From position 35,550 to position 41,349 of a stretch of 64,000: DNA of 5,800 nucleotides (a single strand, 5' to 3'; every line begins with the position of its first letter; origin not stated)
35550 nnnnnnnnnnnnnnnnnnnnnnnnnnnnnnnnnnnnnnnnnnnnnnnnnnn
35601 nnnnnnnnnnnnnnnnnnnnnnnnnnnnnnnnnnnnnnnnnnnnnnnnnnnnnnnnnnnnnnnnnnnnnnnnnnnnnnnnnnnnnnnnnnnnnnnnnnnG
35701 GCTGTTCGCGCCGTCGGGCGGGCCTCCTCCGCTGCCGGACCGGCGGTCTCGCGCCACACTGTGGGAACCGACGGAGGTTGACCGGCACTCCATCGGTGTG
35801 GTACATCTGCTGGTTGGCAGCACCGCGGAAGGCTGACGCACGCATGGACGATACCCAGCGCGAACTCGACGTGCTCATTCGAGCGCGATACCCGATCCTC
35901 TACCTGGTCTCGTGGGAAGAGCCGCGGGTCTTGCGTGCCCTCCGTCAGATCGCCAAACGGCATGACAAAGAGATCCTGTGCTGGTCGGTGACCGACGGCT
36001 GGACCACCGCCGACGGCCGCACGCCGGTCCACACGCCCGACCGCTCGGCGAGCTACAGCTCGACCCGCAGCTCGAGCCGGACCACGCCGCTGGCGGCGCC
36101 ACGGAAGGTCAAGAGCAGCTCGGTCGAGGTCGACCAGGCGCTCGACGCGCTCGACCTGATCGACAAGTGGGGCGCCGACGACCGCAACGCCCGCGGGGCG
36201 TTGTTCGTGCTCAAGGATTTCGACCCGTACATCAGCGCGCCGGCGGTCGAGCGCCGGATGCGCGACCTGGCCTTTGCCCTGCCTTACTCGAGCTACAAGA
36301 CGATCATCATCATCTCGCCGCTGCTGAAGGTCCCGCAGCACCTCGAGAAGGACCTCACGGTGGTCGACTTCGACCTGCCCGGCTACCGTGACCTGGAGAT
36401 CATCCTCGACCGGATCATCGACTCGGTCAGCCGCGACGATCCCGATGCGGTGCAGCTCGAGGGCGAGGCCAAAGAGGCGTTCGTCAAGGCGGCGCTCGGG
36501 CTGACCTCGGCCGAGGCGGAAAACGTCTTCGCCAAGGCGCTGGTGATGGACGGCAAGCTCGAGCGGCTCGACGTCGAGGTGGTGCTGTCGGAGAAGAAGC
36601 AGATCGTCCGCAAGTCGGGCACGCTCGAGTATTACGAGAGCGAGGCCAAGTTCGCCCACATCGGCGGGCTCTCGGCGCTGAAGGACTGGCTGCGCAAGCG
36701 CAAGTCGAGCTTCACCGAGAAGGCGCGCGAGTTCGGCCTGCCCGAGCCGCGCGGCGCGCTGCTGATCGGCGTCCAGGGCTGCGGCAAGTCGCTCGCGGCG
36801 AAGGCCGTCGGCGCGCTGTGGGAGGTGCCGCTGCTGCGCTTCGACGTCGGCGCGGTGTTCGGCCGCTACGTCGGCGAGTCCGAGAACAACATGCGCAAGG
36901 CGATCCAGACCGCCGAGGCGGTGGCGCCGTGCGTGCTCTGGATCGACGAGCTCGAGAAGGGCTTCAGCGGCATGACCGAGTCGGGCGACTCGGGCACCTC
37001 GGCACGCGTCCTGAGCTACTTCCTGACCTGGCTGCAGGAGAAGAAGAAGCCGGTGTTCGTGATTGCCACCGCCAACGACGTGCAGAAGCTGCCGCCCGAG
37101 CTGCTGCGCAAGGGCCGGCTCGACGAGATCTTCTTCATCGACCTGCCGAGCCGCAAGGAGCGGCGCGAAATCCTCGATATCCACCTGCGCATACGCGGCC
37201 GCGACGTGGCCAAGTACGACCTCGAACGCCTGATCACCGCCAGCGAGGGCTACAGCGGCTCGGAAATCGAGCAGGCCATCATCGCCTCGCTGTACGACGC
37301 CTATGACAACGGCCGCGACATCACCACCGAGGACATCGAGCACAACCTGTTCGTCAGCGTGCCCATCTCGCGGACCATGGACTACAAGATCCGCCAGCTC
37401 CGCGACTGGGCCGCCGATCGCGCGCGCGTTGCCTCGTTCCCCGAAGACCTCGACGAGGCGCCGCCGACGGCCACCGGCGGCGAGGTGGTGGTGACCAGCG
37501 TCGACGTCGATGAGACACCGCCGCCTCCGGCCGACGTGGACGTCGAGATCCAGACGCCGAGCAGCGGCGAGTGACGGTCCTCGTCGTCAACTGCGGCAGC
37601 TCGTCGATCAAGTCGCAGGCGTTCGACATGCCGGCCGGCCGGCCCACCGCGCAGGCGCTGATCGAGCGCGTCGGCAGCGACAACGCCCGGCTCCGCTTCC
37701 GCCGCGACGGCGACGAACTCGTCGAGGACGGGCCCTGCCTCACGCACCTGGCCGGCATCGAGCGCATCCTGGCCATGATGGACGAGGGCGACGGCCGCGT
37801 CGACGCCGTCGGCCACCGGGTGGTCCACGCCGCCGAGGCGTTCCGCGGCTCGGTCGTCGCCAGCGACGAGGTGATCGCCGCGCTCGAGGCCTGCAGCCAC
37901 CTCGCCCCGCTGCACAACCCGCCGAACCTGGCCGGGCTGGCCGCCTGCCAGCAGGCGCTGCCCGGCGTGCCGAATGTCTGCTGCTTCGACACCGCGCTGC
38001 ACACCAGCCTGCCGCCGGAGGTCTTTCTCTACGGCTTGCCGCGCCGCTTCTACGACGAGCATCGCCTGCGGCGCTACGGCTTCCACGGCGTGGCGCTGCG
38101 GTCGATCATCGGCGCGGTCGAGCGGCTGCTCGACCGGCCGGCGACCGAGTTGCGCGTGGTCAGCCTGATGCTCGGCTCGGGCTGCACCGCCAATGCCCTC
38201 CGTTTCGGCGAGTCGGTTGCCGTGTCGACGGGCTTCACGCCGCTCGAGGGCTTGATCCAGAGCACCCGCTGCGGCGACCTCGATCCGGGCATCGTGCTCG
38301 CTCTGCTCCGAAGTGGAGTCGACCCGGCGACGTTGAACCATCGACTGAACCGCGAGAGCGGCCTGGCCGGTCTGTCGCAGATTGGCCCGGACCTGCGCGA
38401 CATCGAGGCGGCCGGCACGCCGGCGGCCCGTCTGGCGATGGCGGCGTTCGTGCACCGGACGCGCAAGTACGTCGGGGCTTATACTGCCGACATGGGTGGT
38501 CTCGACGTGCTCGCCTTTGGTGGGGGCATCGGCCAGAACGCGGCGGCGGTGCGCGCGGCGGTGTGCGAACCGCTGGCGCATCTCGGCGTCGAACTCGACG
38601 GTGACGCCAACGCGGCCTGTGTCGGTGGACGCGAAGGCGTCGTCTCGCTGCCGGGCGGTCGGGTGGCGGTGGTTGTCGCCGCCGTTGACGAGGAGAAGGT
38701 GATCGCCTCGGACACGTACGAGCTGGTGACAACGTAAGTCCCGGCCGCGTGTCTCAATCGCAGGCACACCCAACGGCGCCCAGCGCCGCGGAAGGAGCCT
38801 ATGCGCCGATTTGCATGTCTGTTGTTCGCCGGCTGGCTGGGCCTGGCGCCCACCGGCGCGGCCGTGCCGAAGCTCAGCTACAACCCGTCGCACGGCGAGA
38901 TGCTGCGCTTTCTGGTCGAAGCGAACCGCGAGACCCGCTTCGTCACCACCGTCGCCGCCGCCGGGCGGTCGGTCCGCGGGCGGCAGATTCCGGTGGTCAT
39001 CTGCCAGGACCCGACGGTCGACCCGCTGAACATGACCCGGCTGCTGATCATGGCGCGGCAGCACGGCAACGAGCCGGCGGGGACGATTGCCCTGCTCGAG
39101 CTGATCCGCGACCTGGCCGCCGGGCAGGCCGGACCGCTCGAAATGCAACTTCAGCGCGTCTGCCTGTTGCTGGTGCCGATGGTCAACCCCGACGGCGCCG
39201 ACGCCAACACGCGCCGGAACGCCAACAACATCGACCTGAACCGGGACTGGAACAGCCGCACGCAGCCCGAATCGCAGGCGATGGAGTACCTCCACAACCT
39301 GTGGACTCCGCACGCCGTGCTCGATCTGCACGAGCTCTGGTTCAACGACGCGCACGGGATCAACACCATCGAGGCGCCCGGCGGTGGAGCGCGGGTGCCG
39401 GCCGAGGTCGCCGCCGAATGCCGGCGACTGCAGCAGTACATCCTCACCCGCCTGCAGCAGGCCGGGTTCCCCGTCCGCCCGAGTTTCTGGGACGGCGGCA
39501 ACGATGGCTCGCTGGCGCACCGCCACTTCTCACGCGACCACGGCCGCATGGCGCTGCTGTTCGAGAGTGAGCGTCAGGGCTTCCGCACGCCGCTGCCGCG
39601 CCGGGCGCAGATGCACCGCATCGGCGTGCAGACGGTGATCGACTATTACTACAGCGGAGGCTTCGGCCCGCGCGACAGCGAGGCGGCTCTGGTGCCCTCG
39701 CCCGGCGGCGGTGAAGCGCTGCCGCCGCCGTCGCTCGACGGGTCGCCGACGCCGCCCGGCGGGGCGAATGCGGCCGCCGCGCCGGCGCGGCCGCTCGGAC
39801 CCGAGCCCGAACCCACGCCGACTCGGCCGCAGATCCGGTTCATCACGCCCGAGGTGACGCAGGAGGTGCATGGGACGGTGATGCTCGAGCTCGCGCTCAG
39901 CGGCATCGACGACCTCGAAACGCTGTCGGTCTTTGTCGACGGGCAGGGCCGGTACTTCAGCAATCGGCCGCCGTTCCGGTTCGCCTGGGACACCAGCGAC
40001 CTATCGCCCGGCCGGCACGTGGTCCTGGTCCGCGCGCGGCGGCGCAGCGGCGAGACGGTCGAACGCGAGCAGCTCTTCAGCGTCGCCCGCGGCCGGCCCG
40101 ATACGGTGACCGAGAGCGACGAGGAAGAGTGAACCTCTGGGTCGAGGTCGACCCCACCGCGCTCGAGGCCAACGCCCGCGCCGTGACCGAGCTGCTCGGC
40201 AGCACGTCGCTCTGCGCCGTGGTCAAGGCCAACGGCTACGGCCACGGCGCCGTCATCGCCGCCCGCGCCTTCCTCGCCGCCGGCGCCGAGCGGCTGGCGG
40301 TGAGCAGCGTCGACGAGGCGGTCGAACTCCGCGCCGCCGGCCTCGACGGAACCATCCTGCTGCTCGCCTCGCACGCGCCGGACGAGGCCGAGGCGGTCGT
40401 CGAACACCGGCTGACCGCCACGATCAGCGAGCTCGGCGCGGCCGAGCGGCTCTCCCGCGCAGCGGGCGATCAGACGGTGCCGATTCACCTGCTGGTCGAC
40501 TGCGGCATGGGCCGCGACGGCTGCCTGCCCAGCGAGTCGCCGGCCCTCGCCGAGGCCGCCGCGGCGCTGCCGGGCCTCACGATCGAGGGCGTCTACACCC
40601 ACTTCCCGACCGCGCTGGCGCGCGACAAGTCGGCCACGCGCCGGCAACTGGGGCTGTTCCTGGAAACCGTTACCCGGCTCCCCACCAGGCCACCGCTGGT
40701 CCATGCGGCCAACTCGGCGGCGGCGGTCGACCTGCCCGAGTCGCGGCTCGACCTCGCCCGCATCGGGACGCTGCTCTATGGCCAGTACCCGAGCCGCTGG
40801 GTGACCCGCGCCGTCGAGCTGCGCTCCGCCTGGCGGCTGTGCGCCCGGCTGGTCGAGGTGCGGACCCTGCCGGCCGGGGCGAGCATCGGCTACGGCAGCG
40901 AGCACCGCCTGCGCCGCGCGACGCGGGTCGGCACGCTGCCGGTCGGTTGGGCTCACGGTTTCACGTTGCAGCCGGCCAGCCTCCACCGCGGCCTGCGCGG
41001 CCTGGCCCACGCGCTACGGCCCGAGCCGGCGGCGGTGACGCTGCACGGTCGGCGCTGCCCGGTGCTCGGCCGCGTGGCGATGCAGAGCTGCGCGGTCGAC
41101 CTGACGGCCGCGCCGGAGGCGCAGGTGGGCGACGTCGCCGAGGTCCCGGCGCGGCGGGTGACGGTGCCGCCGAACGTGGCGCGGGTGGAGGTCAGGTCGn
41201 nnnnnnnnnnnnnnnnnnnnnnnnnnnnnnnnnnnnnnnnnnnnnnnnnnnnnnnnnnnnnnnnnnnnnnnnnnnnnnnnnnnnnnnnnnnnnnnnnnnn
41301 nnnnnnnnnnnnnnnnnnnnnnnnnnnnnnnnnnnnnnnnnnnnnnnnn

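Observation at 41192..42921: Two-gene OLD-like module: small ABC-type (AAA_21) ATPase + Toprim/DUF4276-like protein, a candidate anti-phage or abortive-infection system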

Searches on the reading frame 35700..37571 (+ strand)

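Call 30: search_protein_families(library=pfam, proteins=[window:35700-37571:+], max_evalue=0.001)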
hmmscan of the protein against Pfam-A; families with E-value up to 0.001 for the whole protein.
window:35700-37571:+ (624 aa): 2 families
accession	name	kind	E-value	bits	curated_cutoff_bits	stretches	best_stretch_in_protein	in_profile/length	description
PF00004.35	AAA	-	2.2e-29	103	21.2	1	354-481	2-130/131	ATPase family associated with various cellular activities (AAA)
PF17862.7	AAA_lid_3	-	0.00016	21.6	27.2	1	507-547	3-44/45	AAA+ lid domain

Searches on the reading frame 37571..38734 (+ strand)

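Call 30: search_protein_families(library=pfam, proteins=[window:37571-38734:+], max_evalue=0.001)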
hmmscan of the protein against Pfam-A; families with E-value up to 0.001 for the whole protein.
window:37571-38734:+ (388 aa): 1 family
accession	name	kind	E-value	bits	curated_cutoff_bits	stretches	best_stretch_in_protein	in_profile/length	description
PF00871.23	Acetate_kinase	-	7.6e-107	357.8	22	1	3-379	2-391/392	Acetokinase family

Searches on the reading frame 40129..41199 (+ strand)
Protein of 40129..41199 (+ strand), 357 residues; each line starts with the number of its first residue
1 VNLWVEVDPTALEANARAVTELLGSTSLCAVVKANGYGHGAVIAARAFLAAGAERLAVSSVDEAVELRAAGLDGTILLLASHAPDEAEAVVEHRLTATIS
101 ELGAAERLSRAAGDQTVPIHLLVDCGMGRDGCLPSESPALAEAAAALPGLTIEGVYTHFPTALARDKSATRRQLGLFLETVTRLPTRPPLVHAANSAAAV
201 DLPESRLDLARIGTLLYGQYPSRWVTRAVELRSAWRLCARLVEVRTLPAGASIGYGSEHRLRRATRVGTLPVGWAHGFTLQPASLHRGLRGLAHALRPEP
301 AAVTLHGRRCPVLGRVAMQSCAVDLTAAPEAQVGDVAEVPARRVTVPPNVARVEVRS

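Call 30: search_protein_families(library=pfam, proteins=[window:40129-41199:+], max_evalue=0.001)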
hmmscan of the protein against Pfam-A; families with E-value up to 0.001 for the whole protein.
window:40129-41199:+ (357 aa): 2 families
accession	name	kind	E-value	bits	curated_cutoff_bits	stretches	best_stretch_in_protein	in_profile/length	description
PF01168.26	Ala_racemase_N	-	1.4e-61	208.4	24.1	1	7-221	1-220/220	Alanine racemase, N-terminal domain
PF00842.27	Ala_racemase_C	-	3.6e-20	72.3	25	1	236-339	3-91/127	Alanine racemase, C-terminal domain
